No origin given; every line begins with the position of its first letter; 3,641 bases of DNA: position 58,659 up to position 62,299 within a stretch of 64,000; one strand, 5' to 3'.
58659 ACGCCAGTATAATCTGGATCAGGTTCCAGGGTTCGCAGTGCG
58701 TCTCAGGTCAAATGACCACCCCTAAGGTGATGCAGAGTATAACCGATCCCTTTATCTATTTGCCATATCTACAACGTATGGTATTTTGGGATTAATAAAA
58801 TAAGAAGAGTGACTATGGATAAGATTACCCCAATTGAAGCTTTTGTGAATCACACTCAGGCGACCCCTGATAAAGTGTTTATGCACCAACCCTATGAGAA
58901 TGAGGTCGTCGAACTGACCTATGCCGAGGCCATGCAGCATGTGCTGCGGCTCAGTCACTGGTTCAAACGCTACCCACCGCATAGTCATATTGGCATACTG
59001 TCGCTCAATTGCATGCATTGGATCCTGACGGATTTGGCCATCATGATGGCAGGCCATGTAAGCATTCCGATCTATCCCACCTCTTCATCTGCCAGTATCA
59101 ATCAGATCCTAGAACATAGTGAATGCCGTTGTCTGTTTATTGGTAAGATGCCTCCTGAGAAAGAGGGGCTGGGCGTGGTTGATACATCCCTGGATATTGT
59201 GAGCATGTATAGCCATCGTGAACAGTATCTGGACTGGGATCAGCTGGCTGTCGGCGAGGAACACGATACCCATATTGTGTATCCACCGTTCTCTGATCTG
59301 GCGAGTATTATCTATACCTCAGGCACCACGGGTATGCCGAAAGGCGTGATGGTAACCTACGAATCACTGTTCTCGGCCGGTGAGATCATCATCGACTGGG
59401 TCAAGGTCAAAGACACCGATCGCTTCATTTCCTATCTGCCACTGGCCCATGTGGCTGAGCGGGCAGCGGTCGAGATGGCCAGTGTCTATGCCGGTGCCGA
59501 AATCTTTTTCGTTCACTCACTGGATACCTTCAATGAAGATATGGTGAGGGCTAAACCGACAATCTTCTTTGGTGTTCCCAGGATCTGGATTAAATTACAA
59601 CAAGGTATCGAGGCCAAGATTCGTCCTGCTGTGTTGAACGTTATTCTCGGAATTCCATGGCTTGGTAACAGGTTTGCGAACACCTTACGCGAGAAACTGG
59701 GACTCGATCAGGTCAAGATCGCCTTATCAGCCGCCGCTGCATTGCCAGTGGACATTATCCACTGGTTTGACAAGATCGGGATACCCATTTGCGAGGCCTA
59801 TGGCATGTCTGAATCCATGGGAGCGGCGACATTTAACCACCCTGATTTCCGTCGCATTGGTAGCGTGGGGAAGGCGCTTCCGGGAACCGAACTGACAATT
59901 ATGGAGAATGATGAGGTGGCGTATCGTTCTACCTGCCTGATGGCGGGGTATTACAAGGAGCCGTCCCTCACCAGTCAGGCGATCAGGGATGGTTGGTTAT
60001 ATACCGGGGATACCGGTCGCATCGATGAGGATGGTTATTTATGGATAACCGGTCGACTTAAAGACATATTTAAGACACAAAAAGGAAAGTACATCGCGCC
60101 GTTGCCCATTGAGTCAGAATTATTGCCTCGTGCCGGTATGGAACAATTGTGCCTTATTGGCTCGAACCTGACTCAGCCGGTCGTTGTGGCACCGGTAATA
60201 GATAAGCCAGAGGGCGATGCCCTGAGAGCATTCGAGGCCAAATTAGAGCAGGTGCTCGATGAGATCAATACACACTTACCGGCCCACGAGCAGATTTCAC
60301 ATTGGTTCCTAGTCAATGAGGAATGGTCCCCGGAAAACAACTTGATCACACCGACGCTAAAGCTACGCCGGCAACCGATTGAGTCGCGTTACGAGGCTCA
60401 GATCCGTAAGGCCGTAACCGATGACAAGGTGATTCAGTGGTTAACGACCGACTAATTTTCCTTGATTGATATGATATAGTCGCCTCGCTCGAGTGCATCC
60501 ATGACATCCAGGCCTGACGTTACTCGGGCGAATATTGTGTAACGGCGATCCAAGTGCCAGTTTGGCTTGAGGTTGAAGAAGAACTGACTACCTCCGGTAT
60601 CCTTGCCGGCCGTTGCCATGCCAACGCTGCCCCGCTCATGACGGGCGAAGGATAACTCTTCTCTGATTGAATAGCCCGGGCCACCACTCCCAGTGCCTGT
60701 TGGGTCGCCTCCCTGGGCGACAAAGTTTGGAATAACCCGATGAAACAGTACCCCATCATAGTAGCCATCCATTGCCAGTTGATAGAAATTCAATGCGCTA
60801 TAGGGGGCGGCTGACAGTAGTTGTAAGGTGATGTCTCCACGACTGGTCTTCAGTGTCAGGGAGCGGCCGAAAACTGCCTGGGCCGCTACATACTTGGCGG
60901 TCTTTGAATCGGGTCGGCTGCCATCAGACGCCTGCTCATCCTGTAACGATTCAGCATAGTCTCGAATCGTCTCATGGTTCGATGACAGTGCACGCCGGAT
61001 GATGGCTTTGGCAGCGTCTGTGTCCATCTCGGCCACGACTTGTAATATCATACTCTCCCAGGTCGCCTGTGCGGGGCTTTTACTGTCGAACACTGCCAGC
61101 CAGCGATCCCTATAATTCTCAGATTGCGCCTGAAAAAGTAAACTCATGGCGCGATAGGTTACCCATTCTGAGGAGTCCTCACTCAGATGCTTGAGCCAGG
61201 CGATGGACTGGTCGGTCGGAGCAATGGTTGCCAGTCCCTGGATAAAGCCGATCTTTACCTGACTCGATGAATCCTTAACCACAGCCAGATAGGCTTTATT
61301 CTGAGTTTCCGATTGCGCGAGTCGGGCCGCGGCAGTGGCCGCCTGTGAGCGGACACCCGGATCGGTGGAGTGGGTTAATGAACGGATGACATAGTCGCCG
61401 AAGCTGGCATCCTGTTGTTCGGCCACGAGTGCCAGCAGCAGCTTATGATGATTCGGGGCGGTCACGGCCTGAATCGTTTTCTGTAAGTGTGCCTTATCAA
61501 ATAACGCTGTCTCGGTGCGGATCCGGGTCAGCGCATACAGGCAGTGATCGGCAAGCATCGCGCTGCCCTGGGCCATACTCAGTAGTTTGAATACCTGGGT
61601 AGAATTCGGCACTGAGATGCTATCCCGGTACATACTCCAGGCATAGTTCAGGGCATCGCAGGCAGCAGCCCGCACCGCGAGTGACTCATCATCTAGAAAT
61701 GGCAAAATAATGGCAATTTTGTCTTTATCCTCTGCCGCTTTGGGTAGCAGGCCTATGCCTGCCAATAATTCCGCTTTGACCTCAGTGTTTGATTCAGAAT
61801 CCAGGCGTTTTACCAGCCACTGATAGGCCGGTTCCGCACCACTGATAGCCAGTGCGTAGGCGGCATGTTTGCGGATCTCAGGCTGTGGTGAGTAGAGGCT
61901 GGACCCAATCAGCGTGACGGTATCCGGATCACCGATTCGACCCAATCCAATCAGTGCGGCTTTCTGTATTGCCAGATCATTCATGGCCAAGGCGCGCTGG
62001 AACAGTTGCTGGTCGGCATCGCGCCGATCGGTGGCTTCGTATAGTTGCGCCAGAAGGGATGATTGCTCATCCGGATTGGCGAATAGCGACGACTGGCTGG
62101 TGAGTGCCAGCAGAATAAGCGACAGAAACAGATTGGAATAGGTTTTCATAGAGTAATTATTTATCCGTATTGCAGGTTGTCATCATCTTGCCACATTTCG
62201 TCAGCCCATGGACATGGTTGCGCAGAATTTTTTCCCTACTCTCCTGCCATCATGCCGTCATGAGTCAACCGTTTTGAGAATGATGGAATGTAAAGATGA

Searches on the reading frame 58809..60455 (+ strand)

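Call 20: search_protein_families(library=ncbifam, proteins=[window:58809-60455:+], max_evalue=1e-10)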
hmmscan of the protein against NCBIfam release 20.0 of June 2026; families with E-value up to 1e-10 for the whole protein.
window:58809-60455:+ (548 aa): 74 families (the best 25 are shown)
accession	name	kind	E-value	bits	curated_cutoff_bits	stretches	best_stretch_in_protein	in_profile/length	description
NF038343.1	ligase_FadD11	exception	1.8e-68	231.4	950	2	292-534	319-579/585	fatty acid--CoA ligase FadD11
NF004837.0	PRK06187.1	subfamily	3.5e-64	217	476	2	280-469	265-475/531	long-chain-fatty-acid--CoA ligase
NF005801.1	PRK07656.1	equivalog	2.4e-45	155.1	657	1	33-451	24-436/500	FadD3 family acyl-CoA ligase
NF006182.0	PRK08316.1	subfamily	2.1e-43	148.6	663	2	32-265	33-276/523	fatty acyl-CoA synthetase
NF005702.0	PRK07514.1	subfamily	3.4e-40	137.9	558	2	11-265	8-260/506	malonyl-CoA synthase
NF005714.0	PRK07529.1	subfamily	2.1e-39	135.4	632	1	136-441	190-498/640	acyl-CoA synthetase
NF005307.0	PRK06839.1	equivalog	2.5e-38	132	748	2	276-451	239-426/496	o-succinylbenzoate--CoA ligase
NF002966.0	PRK03640.1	equivalog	6.4e-37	127.3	556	2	317-453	271-417/483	o-succinylbenzoate--CoA ligase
TIGR01923.1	menE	equivalog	6.9e-36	124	330.15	2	300-451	224-381/442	o-succinylbenzoate--CoA ligase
NF005858.0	PRK07787.1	subfamily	3.1e-35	121.5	575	1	60-493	48-443/471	acyl-CoA synthetase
NF009233.0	PRK12583.1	subfamily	4e-35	121.2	832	1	327-451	346-483/558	fatty acid CoA ligase family protein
NF004114.0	PRK05605.1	equivalog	1.3e-34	119.5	766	2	279-468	316-521/575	long-chain-fatty-acid--CoA ligase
NF006181.0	PRK08314.1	subfamily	7.3e-33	113.6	705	2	296-453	315-487/563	long-chain-fatty-acid--CoA ligase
NF041592.1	carboxyl_red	equivalog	8.4e-33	113.1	1300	1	162-535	231-618/1160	carboxylic acid reductase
NF052269.1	Staph_lig_FadD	equivalog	4.2e-32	111.1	650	2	35-261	27-251/499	long-chain-fatty-acid--CoA ligase FadD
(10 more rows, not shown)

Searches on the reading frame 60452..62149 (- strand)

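Call 20: search_protein_families(library=ncbifam, proteins=[window:60452-62149:-], max_evalue=1e-10)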
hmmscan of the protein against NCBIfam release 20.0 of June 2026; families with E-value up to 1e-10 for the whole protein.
window:60452-62149:- (565 aa): 2 families
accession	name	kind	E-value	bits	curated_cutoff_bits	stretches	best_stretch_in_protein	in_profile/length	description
NF008151.0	PRK10903.1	equivalog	7.8e-19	67.9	308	1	428-553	28-162/190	peptidylprolyl isomerase A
NF008057.0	PRK10791.1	equivalog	3e-11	43.4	297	1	431-553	2-136/164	peptidylprolyl isomerase B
